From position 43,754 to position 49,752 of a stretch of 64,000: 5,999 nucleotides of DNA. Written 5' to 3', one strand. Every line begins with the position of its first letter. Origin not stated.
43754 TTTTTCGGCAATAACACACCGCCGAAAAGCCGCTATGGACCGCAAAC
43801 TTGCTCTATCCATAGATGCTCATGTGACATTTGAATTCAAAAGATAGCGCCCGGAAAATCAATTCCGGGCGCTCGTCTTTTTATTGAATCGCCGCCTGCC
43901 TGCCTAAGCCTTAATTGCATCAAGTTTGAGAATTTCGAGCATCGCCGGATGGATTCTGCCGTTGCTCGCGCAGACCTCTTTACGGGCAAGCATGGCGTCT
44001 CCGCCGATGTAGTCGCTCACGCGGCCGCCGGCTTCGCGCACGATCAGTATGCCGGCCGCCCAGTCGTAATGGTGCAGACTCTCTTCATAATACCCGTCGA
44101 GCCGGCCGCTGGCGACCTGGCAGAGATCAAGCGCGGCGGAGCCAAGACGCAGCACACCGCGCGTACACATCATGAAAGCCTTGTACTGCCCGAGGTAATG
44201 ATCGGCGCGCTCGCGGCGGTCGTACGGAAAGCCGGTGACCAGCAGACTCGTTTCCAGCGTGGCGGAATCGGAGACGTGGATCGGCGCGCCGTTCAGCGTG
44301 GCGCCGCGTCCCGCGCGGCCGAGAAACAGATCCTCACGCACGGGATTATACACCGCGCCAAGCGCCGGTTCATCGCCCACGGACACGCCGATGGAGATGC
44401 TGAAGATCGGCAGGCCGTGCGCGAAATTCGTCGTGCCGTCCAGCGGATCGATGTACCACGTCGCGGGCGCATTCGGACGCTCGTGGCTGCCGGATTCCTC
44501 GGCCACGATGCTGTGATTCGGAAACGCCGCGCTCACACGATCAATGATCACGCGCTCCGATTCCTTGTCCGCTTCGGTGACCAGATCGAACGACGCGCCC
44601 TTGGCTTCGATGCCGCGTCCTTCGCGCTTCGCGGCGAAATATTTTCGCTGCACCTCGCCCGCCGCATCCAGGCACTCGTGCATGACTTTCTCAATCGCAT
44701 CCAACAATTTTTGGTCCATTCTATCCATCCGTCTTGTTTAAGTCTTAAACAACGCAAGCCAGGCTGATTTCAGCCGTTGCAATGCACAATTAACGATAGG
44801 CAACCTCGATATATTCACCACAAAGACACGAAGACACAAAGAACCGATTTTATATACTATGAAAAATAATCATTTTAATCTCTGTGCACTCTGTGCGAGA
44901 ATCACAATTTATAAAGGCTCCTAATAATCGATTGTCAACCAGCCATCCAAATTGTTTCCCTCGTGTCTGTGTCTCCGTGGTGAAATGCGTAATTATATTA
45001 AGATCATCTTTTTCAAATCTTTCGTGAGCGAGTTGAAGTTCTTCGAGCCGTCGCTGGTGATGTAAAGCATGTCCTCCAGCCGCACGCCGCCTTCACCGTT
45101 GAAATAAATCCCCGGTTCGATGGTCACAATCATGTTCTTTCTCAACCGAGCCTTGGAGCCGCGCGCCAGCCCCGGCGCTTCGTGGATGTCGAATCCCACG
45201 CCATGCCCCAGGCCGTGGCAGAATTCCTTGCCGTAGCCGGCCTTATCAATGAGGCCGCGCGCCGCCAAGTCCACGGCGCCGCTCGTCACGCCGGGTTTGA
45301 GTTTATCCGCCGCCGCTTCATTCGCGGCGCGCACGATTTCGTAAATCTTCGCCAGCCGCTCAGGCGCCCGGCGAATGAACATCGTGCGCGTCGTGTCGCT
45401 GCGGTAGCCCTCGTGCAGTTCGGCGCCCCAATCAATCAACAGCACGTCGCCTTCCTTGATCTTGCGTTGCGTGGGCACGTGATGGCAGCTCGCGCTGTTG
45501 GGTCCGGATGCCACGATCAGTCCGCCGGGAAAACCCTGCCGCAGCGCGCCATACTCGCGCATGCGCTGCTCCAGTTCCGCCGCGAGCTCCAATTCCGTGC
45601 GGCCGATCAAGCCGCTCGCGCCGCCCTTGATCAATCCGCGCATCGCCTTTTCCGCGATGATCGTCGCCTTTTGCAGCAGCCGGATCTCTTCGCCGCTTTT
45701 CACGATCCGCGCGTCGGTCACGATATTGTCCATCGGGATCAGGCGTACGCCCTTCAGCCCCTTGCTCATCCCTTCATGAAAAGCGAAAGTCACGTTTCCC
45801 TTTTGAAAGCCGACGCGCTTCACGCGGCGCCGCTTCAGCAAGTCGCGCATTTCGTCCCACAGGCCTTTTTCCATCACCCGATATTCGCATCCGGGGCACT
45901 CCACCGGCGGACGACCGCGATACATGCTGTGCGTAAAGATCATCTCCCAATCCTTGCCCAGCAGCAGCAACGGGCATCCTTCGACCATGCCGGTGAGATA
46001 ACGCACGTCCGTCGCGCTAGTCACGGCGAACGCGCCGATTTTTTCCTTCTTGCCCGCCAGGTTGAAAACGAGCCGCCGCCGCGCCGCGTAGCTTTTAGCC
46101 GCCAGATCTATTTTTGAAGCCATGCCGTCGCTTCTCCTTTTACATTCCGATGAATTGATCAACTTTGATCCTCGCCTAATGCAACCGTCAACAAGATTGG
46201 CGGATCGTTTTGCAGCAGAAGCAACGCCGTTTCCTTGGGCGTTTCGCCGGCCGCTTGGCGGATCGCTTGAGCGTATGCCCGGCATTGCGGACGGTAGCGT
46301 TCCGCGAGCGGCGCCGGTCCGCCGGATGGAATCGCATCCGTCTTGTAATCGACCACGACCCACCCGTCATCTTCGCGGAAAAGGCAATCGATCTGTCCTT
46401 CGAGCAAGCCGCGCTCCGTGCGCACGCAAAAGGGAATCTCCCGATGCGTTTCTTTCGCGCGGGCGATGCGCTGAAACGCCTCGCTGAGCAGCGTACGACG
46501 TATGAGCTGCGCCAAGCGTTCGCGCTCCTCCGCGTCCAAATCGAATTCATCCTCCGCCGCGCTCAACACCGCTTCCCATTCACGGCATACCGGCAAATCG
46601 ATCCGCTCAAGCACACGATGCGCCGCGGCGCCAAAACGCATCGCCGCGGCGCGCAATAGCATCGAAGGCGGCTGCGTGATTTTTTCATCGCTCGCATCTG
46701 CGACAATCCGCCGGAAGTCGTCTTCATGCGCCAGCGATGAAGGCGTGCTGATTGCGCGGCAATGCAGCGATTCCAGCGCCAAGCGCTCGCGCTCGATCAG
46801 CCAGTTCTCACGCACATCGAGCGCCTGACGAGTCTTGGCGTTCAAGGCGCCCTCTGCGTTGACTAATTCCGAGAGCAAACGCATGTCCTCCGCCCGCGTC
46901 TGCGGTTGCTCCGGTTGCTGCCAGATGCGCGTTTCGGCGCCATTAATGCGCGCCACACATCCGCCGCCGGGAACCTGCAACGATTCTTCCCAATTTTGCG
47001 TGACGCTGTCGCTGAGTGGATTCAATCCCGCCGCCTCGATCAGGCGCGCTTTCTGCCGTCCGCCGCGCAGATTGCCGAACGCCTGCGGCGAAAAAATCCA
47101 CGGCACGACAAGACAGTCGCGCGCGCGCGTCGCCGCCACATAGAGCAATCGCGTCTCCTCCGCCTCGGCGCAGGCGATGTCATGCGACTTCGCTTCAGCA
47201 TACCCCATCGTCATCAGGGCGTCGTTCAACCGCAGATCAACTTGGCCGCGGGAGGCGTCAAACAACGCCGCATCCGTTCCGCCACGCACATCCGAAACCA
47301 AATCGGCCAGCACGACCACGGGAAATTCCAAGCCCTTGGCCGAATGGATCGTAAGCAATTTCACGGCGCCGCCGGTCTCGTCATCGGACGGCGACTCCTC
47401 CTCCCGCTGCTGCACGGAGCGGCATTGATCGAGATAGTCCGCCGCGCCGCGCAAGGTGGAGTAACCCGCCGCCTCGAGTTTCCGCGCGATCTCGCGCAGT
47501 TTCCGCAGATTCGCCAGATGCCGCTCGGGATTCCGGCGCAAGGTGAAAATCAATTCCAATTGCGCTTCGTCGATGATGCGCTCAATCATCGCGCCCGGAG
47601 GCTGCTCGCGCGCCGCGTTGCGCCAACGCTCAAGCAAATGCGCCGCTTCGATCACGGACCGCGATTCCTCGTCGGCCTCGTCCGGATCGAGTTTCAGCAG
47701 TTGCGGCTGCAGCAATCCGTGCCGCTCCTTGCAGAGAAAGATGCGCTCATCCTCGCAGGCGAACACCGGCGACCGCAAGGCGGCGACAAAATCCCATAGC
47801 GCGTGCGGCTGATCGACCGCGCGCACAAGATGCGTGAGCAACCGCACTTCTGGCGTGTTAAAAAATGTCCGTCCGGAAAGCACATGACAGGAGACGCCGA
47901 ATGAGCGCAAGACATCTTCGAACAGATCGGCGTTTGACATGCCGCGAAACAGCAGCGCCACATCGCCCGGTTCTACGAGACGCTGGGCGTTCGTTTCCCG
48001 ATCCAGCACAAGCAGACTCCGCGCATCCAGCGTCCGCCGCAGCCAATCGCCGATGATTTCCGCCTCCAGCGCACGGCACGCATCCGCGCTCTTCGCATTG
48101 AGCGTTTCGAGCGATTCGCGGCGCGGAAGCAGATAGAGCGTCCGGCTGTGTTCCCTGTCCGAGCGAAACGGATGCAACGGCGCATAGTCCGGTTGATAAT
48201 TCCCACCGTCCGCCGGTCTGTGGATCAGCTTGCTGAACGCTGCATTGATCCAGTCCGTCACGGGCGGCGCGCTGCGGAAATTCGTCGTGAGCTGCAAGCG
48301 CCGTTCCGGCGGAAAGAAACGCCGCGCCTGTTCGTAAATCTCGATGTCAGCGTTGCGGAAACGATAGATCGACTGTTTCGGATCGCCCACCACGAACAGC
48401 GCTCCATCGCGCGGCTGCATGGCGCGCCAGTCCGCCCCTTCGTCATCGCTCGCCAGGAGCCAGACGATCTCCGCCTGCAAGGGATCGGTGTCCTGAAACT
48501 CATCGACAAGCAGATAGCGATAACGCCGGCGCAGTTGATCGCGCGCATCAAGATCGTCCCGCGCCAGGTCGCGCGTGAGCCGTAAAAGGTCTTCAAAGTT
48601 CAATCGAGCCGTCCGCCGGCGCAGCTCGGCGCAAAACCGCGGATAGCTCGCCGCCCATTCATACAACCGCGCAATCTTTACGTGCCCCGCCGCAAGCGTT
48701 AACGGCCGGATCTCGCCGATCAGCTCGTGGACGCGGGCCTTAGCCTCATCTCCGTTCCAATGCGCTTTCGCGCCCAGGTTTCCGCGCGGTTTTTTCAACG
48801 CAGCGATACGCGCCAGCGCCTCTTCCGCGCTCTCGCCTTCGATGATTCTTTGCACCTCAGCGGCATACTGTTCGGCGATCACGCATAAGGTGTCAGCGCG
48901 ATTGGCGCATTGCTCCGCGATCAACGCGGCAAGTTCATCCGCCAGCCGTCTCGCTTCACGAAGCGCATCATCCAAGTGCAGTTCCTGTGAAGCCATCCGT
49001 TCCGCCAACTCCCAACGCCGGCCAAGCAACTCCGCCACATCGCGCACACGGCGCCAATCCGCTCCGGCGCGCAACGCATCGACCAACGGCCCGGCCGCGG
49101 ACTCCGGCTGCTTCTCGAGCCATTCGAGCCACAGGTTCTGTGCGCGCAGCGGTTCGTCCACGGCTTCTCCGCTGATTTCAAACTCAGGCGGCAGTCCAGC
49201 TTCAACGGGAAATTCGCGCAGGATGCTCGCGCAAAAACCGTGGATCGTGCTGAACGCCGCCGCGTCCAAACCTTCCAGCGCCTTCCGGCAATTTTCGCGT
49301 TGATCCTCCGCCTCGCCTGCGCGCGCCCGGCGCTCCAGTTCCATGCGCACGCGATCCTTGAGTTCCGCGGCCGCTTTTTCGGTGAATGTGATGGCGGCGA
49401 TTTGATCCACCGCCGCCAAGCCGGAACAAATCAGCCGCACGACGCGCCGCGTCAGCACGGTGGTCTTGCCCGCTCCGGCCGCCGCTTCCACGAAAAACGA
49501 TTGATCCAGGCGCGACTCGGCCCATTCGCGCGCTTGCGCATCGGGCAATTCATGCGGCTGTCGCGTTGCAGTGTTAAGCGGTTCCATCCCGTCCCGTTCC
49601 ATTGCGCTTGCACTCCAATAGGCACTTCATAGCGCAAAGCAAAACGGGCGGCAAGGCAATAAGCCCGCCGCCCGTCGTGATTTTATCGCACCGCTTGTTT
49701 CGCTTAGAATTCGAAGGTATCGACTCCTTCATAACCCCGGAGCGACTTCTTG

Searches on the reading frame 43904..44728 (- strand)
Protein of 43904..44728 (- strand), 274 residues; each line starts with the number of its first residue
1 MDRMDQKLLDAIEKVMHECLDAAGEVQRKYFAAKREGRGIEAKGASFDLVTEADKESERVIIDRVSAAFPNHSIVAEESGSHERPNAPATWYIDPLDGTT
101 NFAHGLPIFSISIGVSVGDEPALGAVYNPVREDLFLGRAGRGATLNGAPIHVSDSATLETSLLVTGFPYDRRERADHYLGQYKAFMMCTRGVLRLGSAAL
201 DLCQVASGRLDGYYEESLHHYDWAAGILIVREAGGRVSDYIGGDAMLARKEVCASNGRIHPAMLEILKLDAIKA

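Call 7: search_protein_families(library=pfam, proteins=[window:43904-44728:-], max_evalue=0.001)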
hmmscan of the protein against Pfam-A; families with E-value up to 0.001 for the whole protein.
window:43904-44728:- (274 aa): 1 family
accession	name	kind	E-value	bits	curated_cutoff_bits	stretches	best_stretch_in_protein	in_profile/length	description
PF00459.30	Inositol_P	-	5.8e-68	229.7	27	1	11-266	4-265/271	Inositol monophosphatase family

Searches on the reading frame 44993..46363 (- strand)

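Call 7: search_protein_families(library=pfam, proteins=[window:44993-46363:-], max_evalue=0.001)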
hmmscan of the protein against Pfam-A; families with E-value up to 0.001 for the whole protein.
window:44993-46363:- (456 aa): 2 families
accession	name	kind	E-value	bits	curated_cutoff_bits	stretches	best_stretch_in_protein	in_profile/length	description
PF00557.29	Peptidase_M24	-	1.6e-60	204.9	23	1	229-436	2-207/208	Metallopeptidase family M24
PF01321.24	Creatinase_N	-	7.7e-13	49.5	22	1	105-221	10-128/128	Creatinase/Prolidase N-terminal domain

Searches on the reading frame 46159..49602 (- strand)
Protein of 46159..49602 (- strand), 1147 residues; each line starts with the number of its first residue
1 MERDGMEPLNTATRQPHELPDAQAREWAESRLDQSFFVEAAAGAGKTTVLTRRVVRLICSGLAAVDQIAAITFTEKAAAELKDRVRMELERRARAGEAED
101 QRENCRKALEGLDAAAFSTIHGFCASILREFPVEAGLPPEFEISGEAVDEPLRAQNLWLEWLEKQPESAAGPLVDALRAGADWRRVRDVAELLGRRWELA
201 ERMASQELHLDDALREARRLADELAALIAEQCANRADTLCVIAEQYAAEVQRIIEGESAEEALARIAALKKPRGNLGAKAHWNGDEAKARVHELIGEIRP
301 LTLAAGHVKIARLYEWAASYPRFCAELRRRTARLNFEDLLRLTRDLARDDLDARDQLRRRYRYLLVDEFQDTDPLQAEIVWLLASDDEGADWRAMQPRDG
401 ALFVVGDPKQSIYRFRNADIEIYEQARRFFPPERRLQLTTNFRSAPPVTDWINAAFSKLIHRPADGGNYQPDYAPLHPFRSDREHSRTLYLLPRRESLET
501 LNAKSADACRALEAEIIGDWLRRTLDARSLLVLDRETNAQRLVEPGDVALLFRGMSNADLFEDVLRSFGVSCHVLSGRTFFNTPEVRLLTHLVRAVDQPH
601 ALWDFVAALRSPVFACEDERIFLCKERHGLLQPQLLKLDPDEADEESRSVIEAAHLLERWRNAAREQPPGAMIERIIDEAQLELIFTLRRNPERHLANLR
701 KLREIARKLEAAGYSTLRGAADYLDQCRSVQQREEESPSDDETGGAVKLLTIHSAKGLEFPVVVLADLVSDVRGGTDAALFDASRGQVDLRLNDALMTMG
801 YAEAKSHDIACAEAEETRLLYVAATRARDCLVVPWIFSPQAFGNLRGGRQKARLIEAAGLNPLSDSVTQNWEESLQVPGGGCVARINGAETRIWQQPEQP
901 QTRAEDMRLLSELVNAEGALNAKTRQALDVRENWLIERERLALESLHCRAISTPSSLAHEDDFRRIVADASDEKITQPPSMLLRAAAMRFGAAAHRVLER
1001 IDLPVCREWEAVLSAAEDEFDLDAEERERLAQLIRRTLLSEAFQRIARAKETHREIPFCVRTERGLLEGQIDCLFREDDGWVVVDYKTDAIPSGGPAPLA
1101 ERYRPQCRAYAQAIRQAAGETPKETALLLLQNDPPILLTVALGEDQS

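Call 7: search_protein_families(library=pfam, proteins=[window:46159-49602:-], max_evalue=0.001)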
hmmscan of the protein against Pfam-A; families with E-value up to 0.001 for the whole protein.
window:46159-49602:- (1147 aa): 6 families
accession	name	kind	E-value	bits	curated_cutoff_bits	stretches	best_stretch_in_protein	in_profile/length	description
PF00580.27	UvrD-helicase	-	1.8e-53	182.4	23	1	25-430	6-270/271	UvrD/REP helicase N-terminal domain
PF13361.12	UvrD_C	-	2.4e-22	80.3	25.6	2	668-835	231-347/350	UvrD-like helicase C-terminal domain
PF13245.12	AAA_19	-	2.8e-15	57.1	25.1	1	34-416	12-134/134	AAA domain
PF12705.13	PDDEXK_1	-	1.2e-12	48.8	22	1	987-1130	35-189/247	PD-(D/E)XK nuclease superfamily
PF13538.12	UvrD_C_2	-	9.8e-10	38.6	27.4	1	749-769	4-24/52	UvrD-like helicase C-terminal domain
PF01443.25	Viral_helicase1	-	8.1e-05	23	21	0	38-72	3-33/228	Viral superfamily 1 RNA helicase core domain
